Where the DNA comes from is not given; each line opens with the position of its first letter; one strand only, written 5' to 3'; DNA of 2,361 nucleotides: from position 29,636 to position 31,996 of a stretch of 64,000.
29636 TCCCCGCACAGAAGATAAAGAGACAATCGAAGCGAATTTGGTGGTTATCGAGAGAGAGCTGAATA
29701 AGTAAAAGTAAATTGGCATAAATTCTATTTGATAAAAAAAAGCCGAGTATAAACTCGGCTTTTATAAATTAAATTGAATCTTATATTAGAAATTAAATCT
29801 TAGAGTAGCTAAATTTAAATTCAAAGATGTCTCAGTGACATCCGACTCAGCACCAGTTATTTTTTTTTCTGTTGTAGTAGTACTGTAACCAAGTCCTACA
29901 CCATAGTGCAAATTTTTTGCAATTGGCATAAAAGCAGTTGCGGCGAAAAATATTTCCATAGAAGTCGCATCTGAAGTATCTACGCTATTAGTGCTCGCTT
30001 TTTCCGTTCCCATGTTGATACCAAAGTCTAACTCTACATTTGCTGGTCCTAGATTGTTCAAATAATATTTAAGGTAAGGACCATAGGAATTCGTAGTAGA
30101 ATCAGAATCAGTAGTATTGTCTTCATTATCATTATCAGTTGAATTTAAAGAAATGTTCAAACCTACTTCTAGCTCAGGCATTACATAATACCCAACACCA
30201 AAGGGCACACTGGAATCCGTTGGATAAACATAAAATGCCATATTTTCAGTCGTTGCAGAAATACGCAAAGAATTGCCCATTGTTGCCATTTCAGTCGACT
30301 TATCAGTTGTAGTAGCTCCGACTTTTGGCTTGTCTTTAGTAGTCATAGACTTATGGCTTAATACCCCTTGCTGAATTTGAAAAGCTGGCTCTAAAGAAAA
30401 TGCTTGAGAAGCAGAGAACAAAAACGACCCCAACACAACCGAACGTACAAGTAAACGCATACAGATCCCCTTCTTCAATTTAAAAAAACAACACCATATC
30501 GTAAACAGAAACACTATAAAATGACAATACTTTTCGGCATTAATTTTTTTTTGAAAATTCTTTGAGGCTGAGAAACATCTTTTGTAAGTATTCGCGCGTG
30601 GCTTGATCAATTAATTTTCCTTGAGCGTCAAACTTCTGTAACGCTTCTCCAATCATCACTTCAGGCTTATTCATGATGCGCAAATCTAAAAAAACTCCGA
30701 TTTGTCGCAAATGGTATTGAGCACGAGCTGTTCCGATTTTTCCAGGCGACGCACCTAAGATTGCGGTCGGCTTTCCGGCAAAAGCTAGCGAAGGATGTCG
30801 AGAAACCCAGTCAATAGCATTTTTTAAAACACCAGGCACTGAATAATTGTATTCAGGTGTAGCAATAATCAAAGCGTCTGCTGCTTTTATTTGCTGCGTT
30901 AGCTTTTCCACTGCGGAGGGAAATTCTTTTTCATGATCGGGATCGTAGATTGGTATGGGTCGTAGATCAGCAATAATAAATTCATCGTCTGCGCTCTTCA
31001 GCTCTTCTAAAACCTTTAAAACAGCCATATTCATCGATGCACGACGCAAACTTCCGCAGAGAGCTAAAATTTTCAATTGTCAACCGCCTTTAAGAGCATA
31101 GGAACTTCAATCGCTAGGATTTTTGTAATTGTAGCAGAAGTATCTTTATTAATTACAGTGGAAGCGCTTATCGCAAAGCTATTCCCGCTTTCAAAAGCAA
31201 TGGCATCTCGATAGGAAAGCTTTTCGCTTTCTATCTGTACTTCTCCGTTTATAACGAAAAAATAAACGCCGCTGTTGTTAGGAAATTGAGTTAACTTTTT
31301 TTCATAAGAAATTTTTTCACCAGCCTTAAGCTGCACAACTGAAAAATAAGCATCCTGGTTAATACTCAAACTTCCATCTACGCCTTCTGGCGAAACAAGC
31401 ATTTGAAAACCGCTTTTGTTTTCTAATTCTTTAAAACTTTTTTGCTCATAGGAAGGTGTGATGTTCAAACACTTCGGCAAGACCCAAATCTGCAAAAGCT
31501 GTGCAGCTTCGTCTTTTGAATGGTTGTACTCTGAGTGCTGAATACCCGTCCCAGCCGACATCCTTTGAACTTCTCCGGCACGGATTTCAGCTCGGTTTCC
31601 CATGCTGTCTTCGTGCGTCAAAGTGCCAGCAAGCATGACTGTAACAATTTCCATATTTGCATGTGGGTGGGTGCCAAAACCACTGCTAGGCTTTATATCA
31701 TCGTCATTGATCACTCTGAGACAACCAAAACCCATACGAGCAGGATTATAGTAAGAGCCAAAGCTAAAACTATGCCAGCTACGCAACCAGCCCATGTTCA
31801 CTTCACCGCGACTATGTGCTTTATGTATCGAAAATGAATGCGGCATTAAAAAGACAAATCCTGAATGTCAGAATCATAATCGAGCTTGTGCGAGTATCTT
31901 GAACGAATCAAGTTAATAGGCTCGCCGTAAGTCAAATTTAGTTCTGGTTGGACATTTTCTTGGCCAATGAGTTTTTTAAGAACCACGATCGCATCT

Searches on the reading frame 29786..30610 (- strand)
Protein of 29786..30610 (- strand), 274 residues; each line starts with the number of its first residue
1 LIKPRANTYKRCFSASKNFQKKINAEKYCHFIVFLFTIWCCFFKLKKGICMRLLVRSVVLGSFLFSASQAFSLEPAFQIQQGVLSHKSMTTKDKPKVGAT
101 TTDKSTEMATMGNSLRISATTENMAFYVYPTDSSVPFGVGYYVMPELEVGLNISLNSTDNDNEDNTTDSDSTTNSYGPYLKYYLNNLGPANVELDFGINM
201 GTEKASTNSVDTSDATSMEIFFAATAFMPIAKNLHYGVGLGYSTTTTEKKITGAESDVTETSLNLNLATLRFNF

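Call 63: search_protein_families(library=pfam, proteins=[window:29786-30610:-], max_evalue=0.00001)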
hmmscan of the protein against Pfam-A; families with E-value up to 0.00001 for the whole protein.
window:29786-30610:- (274 aa): 1 family
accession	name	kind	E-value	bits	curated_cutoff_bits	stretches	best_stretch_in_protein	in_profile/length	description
PF13505.12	OMP_b-brl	-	9.4e-08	32.9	28.7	1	133-267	44-171/175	Outer membrane protein beta-barrel domain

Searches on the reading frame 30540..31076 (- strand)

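Call 63: search_protein_families(library=pfam, proteins=[window:30540-31076:-], max_evalue=0.00001)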
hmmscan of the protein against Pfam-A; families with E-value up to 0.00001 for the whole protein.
window:30540-31076:- (178 aa): 2 families
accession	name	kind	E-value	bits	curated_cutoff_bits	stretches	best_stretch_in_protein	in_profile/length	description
PF03358.20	FMN_red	-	5.1e-43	146.7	24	1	1-145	1-150/152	NADPH-dependent FMN reductase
PF02525.22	Flavodoxin_2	-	3.6e-14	53.4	27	1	1-99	1-110/198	Flavodoxin-like fold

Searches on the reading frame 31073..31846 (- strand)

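Call 63: search_protein_families(library=pfam, proteins=[window:31073-31846:-], max_evalue=0.00001)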
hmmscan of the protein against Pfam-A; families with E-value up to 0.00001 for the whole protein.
window:31073-31846:- (257 aa): 2 families
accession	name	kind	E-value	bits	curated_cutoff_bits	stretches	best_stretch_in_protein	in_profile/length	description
PF02678.22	Pirin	-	6.5e-34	116.6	26.1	1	13-122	8-108/108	Pirin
PF17954.7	Pirin_C_2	-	5e-18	65.5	22.9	1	149-230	1-77/86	Quercetinase C-terminal cupin domain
